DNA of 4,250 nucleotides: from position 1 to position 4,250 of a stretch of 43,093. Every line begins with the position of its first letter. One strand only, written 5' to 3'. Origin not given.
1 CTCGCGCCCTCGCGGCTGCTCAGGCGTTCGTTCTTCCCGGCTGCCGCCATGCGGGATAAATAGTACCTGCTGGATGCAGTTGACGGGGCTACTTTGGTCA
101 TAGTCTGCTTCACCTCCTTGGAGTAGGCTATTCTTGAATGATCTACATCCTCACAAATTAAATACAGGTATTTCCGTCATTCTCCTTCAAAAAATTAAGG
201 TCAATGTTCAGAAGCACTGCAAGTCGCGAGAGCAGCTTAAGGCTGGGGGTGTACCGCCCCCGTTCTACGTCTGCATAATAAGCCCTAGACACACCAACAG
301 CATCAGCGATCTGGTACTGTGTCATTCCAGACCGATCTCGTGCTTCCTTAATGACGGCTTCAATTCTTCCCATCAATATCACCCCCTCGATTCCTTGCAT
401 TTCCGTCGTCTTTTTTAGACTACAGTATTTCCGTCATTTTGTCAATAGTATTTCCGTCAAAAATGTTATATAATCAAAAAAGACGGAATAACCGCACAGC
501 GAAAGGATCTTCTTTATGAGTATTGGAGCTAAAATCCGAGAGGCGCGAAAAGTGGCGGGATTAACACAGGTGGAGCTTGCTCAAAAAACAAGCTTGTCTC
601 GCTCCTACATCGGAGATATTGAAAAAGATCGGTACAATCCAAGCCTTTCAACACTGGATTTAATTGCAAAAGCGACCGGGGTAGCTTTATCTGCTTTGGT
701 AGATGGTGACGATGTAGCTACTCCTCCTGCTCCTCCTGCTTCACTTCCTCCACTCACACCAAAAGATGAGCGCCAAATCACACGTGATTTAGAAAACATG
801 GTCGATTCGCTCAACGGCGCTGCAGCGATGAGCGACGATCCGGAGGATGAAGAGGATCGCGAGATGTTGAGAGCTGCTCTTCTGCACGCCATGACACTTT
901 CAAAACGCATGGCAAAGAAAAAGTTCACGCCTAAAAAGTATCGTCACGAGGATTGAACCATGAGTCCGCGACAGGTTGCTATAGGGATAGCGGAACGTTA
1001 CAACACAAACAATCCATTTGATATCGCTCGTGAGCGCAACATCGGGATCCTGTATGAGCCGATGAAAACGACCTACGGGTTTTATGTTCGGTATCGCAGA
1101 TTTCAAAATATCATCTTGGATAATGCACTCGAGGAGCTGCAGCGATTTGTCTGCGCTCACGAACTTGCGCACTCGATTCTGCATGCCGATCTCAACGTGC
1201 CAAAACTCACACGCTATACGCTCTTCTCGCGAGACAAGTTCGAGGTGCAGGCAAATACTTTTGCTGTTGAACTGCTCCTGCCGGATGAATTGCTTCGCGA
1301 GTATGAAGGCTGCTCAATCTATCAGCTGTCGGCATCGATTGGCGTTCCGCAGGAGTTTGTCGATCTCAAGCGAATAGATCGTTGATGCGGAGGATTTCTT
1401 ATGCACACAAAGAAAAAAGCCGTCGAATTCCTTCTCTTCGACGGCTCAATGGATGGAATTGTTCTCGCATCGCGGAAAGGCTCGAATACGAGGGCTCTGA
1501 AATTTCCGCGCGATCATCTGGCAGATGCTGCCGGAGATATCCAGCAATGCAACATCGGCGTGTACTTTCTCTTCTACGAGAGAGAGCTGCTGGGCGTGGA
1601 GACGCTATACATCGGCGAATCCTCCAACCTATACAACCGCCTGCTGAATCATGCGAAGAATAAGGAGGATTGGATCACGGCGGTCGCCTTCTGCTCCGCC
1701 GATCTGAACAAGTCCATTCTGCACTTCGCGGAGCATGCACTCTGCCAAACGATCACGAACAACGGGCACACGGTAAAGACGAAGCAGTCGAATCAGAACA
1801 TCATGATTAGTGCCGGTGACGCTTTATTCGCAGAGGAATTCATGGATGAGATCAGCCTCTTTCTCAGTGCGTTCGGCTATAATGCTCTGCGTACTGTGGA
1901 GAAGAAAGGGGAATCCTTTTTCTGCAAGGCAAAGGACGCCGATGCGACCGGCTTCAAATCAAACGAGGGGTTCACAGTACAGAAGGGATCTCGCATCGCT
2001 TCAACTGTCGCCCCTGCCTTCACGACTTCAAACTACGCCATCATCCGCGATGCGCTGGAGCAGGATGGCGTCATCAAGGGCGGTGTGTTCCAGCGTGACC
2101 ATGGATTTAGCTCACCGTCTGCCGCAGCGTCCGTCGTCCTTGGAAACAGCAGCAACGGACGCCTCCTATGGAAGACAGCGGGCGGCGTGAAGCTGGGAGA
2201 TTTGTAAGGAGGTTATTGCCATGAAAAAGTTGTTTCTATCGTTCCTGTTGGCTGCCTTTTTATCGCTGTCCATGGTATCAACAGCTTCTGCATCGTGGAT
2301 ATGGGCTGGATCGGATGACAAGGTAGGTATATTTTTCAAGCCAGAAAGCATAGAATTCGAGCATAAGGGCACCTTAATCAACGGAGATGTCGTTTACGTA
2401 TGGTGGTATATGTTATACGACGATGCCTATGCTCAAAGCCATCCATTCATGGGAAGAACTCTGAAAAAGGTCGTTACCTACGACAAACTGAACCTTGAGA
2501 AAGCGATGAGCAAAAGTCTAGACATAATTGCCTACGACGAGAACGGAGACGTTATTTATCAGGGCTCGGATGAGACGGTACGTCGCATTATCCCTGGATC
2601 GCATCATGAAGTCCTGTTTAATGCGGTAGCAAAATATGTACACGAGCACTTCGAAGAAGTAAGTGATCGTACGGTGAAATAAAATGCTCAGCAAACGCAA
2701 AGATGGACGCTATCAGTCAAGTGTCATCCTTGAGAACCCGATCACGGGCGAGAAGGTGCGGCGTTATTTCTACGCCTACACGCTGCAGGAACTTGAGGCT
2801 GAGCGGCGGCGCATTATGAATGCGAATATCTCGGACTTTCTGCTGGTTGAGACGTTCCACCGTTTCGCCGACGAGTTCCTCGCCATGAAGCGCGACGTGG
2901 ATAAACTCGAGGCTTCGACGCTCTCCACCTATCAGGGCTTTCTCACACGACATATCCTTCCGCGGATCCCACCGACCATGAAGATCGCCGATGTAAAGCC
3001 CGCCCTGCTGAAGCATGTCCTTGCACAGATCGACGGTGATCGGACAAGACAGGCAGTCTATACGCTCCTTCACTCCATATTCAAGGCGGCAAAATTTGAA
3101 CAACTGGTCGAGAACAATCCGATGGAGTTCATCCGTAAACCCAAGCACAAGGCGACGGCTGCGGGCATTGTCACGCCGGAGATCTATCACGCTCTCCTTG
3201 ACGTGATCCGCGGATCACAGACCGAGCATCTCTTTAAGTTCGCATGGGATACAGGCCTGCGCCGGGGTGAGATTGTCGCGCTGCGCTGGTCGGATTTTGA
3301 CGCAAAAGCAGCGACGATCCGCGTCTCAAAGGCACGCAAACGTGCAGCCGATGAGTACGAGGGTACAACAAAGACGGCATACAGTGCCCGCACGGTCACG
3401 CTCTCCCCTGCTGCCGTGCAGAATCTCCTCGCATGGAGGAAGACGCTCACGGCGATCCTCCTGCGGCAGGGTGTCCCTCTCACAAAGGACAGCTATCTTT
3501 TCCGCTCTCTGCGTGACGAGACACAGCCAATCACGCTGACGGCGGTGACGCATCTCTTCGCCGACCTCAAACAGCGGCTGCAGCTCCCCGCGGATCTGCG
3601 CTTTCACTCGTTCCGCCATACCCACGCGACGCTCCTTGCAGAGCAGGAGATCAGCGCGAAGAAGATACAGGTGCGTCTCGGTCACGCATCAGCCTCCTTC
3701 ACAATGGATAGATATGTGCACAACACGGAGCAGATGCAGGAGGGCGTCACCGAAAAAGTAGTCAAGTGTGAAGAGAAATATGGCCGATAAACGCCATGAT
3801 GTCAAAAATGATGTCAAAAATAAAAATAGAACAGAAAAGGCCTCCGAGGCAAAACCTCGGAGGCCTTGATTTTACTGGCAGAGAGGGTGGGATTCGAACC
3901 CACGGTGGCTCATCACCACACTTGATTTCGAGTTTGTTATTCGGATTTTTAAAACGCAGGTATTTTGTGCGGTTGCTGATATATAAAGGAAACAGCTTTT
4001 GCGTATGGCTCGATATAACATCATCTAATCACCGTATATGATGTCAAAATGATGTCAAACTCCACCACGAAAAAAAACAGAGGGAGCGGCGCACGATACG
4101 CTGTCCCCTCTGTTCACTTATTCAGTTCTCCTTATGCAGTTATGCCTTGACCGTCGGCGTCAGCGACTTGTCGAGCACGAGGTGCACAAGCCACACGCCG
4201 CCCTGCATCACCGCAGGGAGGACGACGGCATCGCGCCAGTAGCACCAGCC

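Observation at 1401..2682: Cargo nuclease (GIY-YIG + DUF4357) and secreted protein inserted in the lysogeny module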

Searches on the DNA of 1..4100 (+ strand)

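Call 7: search_dna_similar(query=window:1-4100:+, collection=phages, mode=near)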
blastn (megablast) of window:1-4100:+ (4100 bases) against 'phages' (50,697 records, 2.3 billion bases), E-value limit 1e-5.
No match.

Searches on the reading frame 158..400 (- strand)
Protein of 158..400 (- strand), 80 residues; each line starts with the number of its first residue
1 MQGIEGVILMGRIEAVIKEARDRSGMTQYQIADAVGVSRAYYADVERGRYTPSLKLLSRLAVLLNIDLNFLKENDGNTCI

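Call 3: search_protein_families(library=pfam, proteins=[window:158-400:-], max_evalue=0.1)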
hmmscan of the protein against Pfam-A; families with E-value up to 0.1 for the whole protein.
window:158-400:- (80 aa): 6 families
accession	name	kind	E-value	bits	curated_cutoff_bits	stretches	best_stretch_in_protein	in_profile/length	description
PF01381.28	HTH_3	-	1.4e-16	60.7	23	1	17-71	1-55/55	Helix-turn-helix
PF13560.12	HTH_31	-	2.1e-11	44.4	27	1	17-67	6-57/64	Helix-turn-helix domain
PF12844.13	HTH_19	-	2.2e-06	27.9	30.2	1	17-71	4-58/64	Helix-turn-helix domain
PF13384.12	HTH_23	-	0.0041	17.3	24.6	1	16-41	10-33/50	Homeodomain-like domain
PF13413.12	HTH_25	-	0.039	14.2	24.6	1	18-50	3-35/62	Helix-turn-helix domain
PF13443.12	HTH_26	-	0.079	13.7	22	1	18-68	3-54/63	Cro/C1-type HTH DNA-binding domain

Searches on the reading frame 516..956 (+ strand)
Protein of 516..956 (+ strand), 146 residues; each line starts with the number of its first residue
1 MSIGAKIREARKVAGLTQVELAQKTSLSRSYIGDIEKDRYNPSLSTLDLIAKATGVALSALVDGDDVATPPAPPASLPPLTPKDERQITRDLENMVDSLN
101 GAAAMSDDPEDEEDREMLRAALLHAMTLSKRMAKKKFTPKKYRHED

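Call 3: search_protein_families(library=pfam, proteins=[window:516-956:+], max_evalue=0.1)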
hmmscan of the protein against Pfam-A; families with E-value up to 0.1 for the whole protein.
window:516-956:+ (146 aa): 7 families
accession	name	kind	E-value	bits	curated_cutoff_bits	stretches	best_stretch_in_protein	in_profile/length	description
PF01381.28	HTH_3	-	4.6e-15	55.8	23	1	7-59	1-53/55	Helix-turn-helix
PF13560.12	HTH_31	-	9.4e-11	42.3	27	1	3-57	2-57/64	Helix-turn-helix domain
PF12844.13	HTH_19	-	3.1e-09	37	30.2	1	4-66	1-63/64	Helix-turn-helix domain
PF13413.12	HTH_25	-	1.8e-05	24.9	24.6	1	8-41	3-36/62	Helix-turn-helix domain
PF13443.12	HTH_26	-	2.6e-05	24.8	22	1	6-58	1-54/63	Cro/C1-type HTH DNA-binding domain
PF04545.22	Sigma70_r4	-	0.024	14.6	24.1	0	10-37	15-42/50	Sigma-70, region 4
PF13412.12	HTH_24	-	0.049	13.7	21.9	0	14-30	16-32/48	Winged helix-turn-helix DNA-binding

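Call 4: search_protein_families(library=padloc, proteins=[window:516-956:+], max_evalue=0.1)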
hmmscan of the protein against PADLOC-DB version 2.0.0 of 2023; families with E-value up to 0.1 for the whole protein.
window:516-956:+ (146 aa): 22 families
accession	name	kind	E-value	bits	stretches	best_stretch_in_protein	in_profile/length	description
PDLC04142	capH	-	1e-15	56.6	1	1-97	5-100/103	capH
PDLC02926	HTH_VI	-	5.1e-14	50.3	1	3-62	2-61/92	-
PDLC03665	Control_protein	-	1.3e-12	45.8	1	3-67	9-74/77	control protein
PDLC03953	RmrA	-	2.2e-08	31.7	1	3-59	6-62/373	-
PDLC03671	Control_protein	-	7.5e-08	30.5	1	6-60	18-72/84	control protein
PDLC03954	RmrA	-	2.8e-07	27.8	1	4-67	12-75/380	-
PDLC03949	RmrA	-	3.2e-07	27.5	1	5-62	5-62/363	-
PDLC03668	Control_protein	-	7e-07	27.7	1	7-56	13-62/79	control protein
PDLC03664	Control_protein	-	1e-06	27.1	1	3-53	14-64/74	control protein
PDLC03952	RmrA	-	1.1e-05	22.5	1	3-54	23-74/395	-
PDLC03944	RmrA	-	4.7e-05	20.6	1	4-52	8-56/384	-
PDLC03536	REase_II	-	7.8e-05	20.4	1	8-65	16-73/237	Type II restriction enzyme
PDLC03951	RmrA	-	9.2e-05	19.6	1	5-61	11-67/400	-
PDLC03945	RmrA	-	0.00017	18.8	1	1-56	1-56/394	-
PDLC03947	RmrA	-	0.0003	17.7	1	3-52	12-61/383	-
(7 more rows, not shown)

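Call 5: search_protein_families(library=phrogs, proteins=[window:516-956:+], max_evalue=0.01)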
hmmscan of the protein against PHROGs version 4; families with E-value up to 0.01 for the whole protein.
window:516-956:+ (146 aa): 22 families
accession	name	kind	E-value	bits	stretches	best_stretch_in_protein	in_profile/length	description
phrog_3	-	transcription regulation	5.9e-14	53.7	1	1-93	87-176/430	transcriptional repressor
phrog_8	-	transcription regulation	4.3e-13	50.4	1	1-118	75-155/346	transcriptional regulator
phrog_4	-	transcription regulation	2.8e-12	47.3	1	1-116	135-241/400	transcriptional repressor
phrog_5823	-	transcription regulation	5.8e-12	46.4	1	1-68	5-73/404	transcriptional regulator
phrog_1373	-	transcription regulation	5.9e-11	43.6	1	3-65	64-126/166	transcriptional regulator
phrog_2328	-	transcription regulation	2.7e-10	41.1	1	3-75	16-87/128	transcriptional repressor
phrog_2439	-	transcription regulation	1.7e-08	34.8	1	3-62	8-67/367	transcriptional regulator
phrog_2967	-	transcription regulation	4.7e-08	33.9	1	3-112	11-107/225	transcriptional regulator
phrog_4583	-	transcription regulation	1.2e-06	29.4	1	3-63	11-71/81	transcriptional repressor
phrog_4836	-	transcription regulation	1.6e-06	28.8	1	2-97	75-158/194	CII-like regulator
phrog_7241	-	transcription regulation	3.1e-06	28.2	1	7-62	66-121/122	transcriptional regulator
phrog_2104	-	unknown function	6.2e-05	24.2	1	6-51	43-88/103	-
phrog_3951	-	unknown function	0.00012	22.7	1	5-52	247-294/301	-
phrog_6288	-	unknown function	0.00015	22.5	1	4-115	31-151/322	-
phrog_3037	-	transcription regulation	0.00025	21.9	1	4-100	28-112/189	transcriptional repressor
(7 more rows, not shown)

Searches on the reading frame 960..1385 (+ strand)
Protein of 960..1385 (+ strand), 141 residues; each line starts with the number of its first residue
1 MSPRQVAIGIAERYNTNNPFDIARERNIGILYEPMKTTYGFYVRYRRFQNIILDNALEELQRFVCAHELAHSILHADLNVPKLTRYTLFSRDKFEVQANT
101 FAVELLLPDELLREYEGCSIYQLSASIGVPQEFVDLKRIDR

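Call 3: search_protein_families(library=pfam, proteins=[window:960-1385:+], max_evalue=0.1)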
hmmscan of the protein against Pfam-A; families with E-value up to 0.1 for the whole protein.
window:960-1385:+ (141 aa): 2 families
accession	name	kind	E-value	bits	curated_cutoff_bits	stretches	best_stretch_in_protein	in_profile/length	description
PF06114.19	Peptidase_M78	-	2.1e-17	63.5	22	1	24-135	2-119/123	IrrE N-terminal-like domain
PF14247.12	DUF4344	-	0.04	14.1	29.6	1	15-81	47-112/220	Putative metallopeptidase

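Call 4: search_protein_families(library=padloc, proteins=[window:960-1385:+], max_evalue=0.1)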
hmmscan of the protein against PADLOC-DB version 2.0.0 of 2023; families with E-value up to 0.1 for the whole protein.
window:960-1385:+ (141 aa): 18 families
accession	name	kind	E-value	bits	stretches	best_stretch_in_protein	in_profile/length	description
PDLC04141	capP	-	7.2e-16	56.4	1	16-115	18-121/242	capP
PDLC03945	RmrA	-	1e-08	32.8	1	61-137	208-276/394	-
PDLC04776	PDC-M69B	-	1.4e-08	32.8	1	28-114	45-136/272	-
PDLC03948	RmrA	-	9.8e-08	29.3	1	61-111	207-255/397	-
PDLC03944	RmrA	-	1.3e-07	29.1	1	61-111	199-247/384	-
PDLC03951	RmrA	-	3.7e-07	27.5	1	54-112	198-252/400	-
PDLC03954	RmrA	-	4e-07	27.3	1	62-111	209-256/380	-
PDLC03949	RmrA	-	6.4e-07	26.6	1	59-116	187-235/363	-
PDLC03952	RmrA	-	1.2e-06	25.6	1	61-111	220-268/395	-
PDLC03947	RmrA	-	8.7e-06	22.8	1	61-111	208-256/383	-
PDLC03943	RmrA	-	2.8e-05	21.4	1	61-115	192-237/370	-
PDLC03953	RmrA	-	7.5e-05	20.1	1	61-113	208-250/373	-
PDLC03946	RmrA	-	0.00014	18.7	1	58-113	187-234/357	-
PDLC03950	RmrA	-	0.00021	18.4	1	58-113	193-245/369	-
PDLC03955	RmrA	-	0.0004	17.7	1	61-113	214-257/371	-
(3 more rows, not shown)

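Call 5: search_protein_families(library=phrogs, proteins=[window:960-1385:+], max_evalue=0.01)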
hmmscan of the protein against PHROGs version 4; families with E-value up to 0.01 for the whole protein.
window:960-1385:+ (141 aa): 5 families
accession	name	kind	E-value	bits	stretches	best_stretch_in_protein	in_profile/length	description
phrog_87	-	other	5.8e-26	92.6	1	11-135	29-158/227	metallo-protease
phrog_2439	-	transcription regulation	4e-10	40.1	1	51-115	185-248/367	transcriptional regulator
phrog_1914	-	unknown function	5e-10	40.4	1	29-125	55-161/222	-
phrog_19315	-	unknown function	1.5e-08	35.1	1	61-132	95-170/348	-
phrog_1516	-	unknown function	0.00034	21.3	1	54-115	80-148/227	-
